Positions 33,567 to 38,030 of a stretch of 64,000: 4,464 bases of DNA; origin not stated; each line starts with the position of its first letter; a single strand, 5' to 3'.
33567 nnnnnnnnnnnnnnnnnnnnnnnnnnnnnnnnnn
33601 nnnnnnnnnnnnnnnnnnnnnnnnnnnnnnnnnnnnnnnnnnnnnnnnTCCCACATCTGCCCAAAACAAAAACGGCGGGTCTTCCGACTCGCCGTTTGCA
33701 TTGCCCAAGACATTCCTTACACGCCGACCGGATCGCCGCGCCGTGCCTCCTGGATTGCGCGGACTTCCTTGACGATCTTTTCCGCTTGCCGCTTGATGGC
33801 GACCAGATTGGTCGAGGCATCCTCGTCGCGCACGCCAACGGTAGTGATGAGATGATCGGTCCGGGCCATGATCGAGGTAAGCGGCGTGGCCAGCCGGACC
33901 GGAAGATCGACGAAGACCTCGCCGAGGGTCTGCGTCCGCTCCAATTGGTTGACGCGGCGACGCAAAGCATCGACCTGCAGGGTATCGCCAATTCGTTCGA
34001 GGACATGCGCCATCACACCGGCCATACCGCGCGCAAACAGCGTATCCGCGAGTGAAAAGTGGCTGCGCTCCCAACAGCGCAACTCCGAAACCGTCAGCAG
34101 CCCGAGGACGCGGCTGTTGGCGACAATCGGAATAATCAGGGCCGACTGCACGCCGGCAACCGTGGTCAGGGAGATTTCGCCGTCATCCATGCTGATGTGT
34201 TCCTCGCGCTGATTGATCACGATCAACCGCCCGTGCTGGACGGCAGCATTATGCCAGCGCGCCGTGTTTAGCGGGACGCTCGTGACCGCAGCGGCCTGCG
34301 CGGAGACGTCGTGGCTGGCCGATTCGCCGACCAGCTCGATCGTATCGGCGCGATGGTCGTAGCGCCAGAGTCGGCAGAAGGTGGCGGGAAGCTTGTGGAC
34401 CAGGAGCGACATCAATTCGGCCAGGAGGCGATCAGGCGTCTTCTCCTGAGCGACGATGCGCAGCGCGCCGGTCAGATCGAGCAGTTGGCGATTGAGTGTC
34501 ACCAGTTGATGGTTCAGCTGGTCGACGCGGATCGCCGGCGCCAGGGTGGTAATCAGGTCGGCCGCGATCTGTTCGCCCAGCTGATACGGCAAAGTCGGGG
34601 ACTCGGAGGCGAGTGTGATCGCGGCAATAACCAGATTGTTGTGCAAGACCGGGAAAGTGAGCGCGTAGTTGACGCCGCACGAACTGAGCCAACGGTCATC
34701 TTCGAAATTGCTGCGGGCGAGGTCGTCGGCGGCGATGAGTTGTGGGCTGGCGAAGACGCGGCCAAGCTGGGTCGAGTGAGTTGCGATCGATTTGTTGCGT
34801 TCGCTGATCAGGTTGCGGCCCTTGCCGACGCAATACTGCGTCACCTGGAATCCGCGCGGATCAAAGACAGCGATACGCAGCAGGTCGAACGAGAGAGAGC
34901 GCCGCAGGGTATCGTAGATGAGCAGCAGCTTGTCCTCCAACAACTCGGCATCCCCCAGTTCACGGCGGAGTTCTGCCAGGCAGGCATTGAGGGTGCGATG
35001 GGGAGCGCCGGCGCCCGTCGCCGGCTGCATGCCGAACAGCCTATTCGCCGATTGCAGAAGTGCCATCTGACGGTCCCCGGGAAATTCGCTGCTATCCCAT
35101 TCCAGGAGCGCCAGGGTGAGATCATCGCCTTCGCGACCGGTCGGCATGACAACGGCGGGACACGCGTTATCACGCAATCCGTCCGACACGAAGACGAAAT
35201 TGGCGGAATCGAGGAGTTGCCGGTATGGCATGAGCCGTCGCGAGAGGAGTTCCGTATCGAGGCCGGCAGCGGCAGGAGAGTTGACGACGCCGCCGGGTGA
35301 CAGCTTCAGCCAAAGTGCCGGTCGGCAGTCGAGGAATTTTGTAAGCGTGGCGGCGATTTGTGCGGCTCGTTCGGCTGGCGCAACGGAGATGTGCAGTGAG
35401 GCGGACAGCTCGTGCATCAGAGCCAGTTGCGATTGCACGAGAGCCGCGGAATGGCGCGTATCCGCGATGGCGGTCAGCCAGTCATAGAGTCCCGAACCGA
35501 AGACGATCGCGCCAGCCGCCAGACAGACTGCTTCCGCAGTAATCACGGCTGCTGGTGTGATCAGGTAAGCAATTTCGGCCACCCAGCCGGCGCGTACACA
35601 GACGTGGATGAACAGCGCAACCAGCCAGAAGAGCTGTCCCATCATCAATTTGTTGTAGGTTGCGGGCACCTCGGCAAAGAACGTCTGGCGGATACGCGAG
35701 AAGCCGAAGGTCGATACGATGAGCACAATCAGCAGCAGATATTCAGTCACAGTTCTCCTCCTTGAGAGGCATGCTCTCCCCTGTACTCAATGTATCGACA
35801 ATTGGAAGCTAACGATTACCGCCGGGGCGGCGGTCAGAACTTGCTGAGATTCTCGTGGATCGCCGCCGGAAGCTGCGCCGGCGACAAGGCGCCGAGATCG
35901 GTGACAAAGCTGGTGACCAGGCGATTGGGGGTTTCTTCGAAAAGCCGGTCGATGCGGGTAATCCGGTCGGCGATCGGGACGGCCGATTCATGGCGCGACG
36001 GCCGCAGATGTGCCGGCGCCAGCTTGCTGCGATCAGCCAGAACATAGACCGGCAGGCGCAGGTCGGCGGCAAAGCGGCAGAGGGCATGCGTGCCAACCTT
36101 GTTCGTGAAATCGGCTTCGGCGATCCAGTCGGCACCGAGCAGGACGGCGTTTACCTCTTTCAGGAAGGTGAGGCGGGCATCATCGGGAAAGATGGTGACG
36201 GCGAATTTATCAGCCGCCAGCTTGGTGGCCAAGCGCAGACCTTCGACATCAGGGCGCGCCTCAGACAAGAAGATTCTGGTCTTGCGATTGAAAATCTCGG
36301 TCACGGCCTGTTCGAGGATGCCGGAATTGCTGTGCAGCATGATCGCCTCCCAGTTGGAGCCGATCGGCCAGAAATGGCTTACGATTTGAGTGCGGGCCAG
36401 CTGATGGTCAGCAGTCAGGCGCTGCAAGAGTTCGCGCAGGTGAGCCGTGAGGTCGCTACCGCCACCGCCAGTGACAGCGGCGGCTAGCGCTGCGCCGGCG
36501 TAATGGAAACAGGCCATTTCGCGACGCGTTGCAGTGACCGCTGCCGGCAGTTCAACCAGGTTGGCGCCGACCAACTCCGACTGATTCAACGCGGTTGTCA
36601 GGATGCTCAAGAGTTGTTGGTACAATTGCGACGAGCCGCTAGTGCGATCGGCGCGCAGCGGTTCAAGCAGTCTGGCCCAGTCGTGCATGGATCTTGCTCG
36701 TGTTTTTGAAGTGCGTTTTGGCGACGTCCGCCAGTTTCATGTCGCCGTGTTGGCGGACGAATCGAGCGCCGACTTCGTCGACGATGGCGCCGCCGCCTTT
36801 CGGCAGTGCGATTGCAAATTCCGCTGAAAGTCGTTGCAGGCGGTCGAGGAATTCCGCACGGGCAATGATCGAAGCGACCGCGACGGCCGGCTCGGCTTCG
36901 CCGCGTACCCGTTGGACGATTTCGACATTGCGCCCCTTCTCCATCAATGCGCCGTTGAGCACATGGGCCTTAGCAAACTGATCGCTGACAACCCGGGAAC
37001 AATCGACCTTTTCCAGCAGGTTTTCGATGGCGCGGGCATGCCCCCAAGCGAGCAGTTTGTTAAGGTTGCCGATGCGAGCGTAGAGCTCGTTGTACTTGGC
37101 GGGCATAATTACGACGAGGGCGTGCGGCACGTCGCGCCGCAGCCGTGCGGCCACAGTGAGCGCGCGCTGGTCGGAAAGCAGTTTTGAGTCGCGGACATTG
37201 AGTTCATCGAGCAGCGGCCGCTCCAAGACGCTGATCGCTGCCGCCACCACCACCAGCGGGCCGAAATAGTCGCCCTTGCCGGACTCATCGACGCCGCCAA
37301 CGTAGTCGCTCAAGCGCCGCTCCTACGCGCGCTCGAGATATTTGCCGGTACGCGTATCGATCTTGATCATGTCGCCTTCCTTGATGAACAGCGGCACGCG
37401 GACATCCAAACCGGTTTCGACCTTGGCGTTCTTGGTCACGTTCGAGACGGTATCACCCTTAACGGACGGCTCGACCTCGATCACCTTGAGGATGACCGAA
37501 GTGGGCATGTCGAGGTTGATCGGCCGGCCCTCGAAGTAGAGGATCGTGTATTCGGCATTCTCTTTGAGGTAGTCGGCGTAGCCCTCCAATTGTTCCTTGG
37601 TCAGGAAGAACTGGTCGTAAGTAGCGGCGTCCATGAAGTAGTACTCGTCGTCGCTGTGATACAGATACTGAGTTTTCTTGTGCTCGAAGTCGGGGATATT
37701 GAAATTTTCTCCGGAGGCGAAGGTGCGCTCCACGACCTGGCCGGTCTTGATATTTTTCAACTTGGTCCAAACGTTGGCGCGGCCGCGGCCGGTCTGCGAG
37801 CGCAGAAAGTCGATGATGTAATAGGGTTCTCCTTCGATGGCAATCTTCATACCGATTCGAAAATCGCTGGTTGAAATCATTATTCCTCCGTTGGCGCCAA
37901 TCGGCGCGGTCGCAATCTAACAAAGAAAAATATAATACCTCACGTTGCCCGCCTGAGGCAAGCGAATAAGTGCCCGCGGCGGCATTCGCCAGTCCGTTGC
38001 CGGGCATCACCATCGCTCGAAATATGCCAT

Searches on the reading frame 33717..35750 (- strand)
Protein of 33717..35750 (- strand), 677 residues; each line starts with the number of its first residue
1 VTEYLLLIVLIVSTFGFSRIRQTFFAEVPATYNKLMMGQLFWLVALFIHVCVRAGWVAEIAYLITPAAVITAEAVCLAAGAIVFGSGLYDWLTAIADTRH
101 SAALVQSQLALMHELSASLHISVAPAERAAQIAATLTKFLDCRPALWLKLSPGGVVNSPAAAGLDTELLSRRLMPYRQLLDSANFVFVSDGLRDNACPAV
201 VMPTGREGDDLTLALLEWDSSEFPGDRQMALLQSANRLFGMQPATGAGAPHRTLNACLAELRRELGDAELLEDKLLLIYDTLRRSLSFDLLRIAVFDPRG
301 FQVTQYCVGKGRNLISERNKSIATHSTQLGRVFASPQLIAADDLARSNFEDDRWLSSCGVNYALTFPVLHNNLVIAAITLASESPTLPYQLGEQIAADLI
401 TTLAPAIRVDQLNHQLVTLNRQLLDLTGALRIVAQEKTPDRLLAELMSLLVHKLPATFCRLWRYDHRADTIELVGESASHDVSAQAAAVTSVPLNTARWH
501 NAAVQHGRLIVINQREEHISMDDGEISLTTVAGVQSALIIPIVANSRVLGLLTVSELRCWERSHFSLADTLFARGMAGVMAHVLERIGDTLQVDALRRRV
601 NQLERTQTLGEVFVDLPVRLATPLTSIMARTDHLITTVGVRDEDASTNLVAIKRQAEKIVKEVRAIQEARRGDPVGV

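Call 52: search_protein_families(library=pfam, proteins=[window:33717-35750:-], max_evalue=0.00001)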
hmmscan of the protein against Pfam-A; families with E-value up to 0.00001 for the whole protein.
window:33717-35750:- (677 aa): 2 families
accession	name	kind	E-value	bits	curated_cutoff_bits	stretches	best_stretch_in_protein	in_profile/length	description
PF01590.32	GAF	-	1.2e-12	49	22.4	1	439-577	2-126/133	GAF domain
PF13185.12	GAF_2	-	1.5e-12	48.4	28.6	1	437-585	2-136/136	GAF domain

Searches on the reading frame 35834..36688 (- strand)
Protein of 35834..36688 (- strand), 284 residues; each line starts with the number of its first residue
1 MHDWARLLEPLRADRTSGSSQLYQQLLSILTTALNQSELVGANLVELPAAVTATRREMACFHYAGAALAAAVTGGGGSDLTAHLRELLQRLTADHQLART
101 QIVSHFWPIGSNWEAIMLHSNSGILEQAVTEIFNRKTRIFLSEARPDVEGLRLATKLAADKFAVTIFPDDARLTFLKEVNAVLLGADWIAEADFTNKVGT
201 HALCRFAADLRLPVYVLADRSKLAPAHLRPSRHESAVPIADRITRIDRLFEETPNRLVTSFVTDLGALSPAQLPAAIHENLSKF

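Call 52: search_protein_families(library=pfam, proteins=[window:35834-36688:-], max_evalue=0.00001)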
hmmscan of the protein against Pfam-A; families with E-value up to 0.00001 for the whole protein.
window:35834-36688:- (284 aa): 1 family
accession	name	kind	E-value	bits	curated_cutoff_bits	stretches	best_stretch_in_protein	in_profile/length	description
PF01008.23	IF-2B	-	4e-23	82.5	22.4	1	80-270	74-280/280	Initiation factor 2 subunit family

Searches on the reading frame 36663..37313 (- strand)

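Call 53: search_protein_families(library=pfam, proteins=[window:36663-37313:-], max_evalue=0.00001)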
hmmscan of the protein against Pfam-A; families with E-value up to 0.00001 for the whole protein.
window:36663-37313:- (216 aa): 1 family
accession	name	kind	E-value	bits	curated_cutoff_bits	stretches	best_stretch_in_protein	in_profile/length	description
PF01351.25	RNase_HII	-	1.3e-30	107.2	25.8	1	7-205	2-199/199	Ribonuclease HII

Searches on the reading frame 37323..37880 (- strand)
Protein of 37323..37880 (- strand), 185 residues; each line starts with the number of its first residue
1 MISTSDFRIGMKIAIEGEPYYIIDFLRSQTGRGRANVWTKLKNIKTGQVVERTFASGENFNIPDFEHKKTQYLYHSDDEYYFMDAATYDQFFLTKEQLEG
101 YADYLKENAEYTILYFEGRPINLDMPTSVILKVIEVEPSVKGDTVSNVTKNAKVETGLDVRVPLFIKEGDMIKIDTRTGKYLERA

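Call 53: search_protein_families(library=pfam, proteins=[window:37323-37880:-], max_evalue=0.00001)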
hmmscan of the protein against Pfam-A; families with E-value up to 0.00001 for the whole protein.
window:37323-37880:- (185 aa): 3 families
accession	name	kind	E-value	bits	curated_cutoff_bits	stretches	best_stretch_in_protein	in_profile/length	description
PF09285.17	Elong-fact-P_C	-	1.7e-26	92.1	25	1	129-184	1-56/56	Elongation factor P, C-terminal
PF01132.26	EFP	-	8.7e-20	70.9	27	1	68-121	1-54/54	Elongation factor P (EF-P) OB domain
PF08207.18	EFP_N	-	3.8e-19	68.9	23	1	3-60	1-58/58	Elongation factor P (EF-P) KOW-like domain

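Call 79: list_cluster_members(proteins=[window:37323-37880:-, window:4147-5334:-, window:6102-6863:-, window:131-484:-])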
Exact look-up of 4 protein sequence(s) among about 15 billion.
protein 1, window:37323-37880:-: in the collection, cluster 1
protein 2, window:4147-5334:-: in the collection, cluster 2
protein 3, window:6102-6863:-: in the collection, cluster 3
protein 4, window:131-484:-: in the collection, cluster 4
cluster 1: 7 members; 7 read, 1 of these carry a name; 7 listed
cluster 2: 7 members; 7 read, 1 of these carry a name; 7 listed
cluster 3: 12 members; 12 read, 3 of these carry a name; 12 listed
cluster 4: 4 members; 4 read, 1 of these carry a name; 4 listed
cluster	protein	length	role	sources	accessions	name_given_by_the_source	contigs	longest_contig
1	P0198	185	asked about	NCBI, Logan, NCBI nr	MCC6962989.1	MAG: elongation factor P [candidate division Zixibacteria bacterium] | elongation factor P [candidate division Zixibacteria bacterium]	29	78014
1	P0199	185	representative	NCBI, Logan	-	-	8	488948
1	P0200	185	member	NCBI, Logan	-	-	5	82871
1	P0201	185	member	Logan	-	-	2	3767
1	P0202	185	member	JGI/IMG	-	-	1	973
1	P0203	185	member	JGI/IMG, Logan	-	-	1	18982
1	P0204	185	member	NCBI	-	-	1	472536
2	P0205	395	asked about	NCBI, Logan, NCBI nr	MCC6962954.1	MAG: DUF2225 domain-containing protein [candidate division Zixibacteria bacterium] | DUF2225 domain-containing protein [candidate division Zixibacteria bacterium]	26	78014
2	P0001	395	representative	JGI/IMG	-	-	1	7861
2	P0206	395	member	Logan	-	-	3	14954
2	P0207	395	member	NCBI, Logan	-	-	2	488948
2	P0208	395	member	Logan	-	-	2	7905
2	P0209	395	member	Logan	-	-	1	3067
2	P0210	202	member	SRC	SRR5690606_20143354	-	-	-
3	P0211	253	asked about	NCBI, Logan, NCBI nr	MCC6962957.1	MAG: FliA/WhiG family RNA polymerase sigma factor [candidate division Zixibacteria ... | FliA/WhiG family RNA polymerase sigma factor [candidate division Zixibacteria bacterium]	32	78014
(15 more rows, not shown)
